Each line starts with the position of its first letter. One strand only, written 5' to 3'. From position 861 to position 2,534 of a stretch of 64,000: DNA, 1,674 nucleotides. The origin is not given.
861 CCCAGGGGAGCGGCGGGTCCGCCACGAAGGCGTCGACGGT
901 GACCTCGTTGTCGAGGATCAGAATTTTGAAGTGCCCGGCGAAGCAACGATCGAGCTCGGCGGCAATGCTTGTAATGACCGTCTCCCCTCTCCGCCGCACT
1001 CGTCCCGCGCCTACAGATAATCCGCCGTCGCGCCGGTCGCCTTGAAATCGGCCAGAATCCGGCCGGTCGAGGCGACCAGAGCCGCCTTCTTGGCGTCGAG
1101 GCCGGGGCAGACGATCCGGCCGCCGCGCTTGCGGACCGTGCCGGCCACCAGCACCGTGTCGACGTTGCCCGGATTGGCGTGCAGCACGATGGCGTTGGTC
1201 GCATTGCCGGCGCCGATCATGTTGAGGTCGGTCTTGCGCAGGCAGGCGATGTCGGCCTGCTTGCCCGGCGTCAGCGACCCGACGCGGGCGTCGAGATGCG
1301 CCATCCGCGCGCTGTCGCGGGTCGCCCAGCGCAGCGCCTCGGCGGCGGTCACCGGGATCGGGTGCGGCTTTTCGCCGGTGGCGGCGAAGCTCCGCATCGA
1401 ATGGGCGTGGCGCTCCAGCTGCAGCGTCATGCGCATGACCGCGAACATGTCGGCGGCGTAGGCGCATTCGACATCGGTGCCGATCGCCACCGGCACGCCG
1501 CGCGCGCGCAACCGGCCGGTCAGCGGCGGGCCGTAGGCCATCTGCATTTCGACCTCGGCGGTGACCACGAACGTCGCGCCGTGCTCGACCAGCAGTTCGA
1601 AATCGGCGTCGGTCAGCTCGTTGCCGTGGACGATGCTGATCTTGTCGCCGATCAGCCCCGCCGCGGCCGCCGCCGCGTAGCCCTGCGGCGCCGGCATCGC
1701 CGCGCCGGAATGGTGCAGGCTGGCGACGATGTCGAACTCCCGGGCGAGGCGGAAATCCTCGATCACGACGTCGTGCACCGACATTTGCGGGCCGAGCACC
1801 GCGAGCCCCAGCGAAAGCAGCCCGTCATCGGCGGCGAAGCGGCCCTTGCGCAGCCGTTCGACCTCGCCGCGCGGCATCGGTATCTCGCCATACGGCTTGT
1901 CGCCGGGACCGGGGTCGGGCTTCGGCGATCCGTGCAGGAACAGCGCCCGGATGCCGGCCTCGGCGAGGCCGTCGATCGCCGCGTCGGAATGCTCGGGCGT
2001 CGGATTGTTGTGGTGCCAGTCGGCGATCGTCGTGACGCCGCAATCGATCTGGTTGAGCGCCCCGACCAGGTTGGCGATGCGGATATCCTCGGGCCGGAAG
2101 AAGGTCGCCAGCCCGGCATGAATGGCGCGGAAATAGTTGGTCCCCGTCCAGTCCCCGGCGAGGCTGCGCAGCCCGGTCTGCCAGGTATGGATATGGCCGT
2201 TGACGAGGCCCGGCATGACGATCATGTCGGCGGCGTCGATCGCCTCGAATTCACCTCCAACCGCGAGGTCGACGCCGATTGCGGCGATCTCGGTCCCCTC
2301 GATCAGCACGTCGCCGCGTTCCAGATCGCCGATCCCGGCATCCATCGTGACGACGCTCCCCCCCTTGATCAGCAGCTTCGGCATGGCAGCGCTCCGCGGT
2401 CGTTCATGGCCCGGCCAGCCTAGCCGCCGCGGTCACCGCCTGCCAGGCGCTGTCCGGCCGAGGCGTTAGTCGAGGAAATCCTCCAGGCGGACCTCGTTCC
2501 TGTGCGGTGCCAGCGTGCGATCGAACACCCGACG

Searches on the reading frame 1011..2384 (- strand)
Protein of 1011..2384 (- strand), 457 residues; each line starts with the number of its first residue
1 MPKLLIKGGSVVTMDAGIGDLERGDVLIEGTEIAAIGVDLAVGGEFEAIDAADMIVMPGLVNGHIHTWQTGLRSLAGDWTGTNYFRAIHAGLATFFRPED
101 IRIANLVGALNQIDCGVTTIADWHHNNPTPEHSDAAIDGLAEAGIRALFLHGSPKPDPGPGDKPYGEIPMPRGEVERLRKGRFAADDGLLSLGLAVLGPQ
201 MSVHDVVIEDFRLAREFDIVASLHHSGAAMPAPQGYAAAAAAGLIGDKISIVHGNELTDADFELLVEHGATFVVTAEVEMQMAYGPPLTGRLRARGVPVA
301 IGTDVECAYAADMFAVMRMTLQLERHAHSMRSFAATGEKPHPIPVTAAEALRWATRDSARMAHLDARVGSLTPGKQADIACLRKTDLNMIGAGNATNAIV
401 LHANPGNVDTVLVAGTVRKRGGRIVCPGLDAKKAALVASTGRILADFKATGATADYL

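Call 14: search_protein_families(library=pfam, proteins=[window:1011-2384:-], max_evalue=0.00001)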
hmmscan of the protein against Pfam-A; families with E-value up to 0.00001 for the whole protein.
window:1011-2384:- (457 aa): 2 families
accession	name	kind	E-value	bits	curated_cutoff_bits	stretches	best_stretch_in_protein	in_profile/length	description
PF01979.26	Amidohydro_1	-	4e-21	76.1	25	1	55-417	1-344/345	Amidohydrolase family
PF07969.17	Amidohydro_3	-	8.3e-13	49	29.7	1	217-385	276-446/472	Amidohydrolase family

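Call 50: find_encoding_contigs(protein=window:1011-2384:-, flank=10000, max_places=1)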
Protein window:1011-2384:- (457 aa): no gene with exactly this product is on record in the collection.
